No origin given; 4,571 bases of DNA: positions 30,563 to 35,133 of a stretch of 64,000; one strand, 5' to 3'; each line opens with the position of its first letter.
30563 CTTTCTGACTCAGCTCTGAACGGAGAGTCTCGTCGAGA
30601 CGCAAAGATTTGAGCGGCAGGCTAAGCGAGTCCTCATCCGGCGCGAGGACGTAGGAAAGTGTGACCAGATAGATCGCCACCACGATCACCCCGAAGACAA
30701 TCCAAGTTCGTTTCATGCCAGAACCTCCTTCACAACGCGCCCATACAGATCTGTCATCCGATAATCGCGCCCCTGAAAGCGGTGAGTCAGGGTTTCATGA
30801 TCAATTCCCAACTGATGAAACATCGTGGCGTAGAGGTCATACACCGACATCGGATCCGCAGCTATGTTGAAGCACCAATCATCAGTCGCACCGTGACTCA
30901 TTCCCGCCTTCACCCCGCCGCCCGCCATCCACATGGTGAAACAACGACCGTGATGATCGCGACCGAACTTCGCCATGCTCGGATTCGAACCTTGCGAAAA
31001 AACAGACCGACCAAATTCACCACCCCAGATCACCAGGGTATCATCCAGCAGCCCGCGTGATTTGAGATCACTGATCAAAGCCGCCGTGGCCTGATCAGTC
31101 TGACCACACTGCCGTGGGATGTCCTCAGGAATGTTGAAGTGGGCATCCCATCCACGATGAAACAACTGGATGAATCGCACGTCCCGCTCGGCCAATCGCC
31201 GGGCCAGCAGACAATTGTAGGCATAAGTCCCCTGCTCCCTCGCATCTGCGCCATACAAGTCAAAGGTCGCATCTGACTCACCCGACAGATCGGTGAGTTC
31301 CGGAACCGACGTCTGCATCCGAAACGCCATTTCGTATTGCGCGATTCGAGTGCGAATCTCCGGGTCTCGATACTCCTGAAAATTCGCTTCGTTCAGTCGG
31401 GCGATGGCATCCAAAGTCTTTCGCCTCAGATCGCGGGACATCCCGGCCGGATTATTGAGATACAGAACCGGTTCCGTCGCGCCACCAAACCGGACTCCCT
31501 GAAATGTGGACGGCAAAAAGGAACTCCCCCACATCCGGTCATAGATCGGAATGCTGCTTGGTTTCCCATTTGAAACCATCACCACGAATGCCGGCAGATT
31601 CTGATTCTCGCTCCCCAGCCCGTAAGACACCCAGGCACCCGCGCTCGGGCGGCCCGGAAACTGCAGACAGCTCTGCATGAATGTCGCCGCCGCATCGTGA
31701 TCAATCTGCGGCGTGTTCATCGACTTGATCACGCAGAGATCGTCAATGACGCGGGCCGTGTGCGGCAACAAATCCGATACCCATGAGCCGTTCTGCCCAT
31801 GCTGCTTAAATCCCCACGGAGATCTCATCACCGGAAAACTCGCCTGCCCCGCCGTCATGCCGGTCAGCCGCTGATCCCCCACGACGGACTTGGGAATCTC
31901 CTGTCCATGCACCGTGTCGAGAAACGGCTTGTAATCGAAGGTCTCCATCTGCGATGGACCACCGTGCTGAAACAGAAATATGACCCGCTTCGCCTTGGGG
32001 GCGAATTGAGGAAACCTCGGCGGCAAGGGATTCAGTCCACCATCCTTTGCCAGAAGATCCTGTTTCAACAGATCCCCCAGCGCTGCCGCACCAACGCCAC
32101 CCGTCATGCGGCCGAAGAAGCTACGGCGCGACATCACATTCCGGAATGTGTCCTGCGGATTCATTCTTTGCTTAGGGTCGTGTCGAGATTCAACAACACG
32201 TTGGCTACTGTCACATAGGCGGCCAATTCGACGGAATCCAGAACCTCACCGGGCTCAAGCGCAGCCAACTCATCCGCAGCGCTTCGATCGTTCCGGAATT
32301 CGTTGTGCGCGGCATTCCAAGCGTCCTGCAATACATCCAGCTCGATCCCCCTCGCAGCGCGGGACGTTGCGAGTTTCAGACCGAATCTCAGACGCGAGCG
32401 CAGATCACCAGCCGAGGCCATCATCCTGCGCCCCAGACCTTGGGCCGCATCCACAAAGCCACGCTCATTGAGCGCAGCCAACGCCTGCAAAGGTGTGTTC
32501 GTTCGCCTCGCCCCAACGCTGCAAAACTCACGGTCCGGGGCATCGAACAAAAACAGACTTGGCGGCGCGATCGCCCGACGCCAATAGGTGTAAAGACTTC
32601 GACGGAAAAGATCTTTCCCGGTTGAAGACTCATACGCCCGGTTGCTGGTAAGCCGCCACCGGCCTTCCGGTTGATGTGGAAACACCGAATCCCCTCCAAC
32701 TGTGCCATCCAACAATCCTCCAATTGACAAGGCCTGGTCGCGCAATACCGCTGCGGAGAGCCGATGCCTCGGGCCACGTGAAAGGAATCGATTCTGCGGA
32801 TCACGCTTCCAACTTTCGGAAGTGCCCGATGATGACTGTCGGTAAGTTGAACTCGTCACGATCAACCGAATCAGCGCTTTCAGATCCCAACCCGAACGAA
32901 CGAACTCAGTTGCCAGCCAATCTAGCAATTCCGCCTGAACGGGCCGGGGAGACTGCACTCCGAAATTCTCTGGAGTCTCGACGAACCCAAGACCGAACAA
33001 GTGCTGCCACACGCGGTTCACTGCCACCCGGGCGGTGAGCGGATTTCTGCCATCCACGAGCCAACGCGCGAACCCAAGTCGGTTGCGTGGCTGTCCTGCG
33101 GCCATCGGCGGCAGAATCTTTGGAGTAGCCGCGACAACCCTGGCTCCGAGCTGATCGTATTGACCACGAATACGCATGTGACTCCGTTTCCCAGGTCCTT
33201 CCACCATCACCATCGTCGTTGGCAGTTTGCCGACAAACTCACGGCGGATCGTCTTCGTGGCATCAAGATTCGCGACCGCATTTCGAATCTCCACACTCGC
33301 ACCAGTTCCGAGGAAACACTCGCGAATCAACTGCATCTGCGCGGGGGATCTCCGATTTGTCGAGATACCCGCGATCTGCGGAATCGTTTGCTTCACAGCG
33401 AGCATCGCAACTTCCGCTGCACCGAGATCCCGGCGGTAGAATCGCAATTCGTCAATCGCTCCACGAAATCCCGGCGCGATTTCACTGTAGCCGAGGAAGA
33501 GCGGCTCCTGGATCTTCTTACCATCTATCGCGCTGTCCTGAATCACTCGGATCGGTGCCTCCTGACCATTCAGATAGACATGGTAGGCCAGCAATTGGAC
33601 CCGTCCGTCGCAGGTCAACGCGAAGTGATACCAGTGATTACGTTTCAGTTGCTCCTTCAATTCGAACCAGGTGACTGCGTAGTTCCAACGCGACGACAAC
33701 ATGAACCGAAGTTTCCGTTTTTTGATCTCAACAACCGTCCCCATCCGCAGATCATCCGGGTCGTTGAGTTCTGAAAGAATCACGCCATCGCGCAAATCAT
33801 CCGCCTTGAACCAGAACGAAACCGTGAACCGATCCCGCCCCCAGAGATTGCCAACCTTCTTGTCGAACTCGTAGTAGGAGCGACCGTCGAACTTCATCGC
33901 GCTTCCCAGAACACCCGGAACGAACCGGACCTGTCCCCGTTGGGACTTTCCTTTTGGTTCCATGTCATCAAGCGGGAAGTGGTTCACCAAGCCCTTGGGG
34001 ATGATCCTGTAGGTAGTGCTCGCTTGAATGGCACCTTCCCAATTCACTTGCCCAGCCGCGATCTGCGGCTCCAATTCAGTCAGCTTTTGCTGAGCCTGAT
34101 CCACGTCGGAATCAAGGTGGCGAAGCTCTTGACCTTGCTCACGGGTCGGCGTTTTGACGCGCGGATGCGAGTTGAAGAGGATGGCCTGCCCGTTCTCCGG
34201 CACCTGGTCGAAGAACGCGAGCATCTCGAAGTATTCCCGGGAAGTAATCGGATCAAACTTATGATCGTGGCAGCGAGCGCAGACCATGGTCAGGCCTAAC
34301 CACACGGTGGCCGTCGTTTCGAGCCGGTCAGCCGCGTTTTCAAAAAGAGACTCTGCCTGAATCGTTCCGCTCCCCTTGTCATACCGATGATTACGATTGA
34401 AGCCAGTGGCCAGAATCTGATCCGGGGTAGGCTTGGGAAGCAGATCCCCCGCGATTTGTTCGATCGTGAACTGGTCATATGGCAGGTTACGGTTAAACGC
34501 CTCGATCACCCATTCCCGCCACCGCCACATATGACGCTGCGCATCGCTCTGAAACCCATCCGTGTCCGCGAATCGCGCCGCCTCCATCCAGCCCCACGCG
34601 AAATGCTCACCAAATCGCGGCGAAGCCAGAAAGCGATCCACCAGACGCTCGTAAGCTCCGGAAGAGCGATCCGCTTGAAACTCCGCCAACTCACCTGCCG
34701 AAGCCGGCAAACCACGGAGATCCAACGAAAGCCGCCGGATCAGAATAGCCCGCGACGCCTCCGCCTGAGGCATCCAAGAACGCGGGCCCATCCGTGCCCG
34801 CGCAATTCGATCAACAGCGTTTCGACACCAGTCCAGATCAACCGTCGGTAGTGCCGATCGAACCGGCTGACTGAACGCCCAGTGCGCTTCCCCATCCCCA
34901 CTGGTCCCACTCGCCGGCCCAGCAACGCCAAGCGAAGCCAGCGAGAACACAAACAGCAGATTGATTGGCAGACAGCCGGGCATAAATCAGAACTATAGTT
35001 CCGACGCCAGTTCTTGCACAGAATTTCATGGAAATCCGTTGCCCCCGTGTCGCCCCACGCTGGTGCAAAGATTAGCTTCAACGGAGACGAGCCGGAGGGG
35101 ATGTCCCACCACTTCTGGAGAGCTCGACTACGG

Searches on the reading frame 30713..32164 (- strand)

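Call 89: search_protein_families(library=pfam, proteins=[window:30713-32164:-], max_evalue=0.0001)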
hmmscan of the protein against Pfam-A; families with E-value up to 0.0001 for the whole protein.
window:30713-32164:- (483 aa): 1 family
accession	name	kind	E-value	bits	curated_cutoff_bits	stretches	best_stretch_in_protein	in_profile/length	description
PF07394.17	DUF1501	-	3.9e-150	500.8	27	1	58-482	1-390/390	Protein of unknown function (DUF1501)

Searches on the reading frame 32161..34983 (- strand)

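Call 89: search_protein_families(library=pfam, proteins=[window:32161-34983:-], max_evalue=0.0001)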
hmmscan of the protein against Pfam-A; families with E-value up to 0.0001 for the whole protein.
window:32161-34983:- (940 aa): 3 families
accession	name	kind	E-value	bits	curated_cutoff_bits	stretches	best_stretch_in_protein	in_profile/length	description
PF07587.16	PSD1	-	2e-86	289.8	28.5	1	634-887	1-242/244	Protein of unknown function (DUF1553)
PF07583.16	PSCyt2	-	8.5e-74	248.4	29.8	1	57-261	2-207/209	Protein of unknown function (DUF1549)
PF13385.13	Laminin_G_3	-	9e-17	62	27.6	1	370-526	6-151/151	Concanavalin A-like lectin/glucanases superfamily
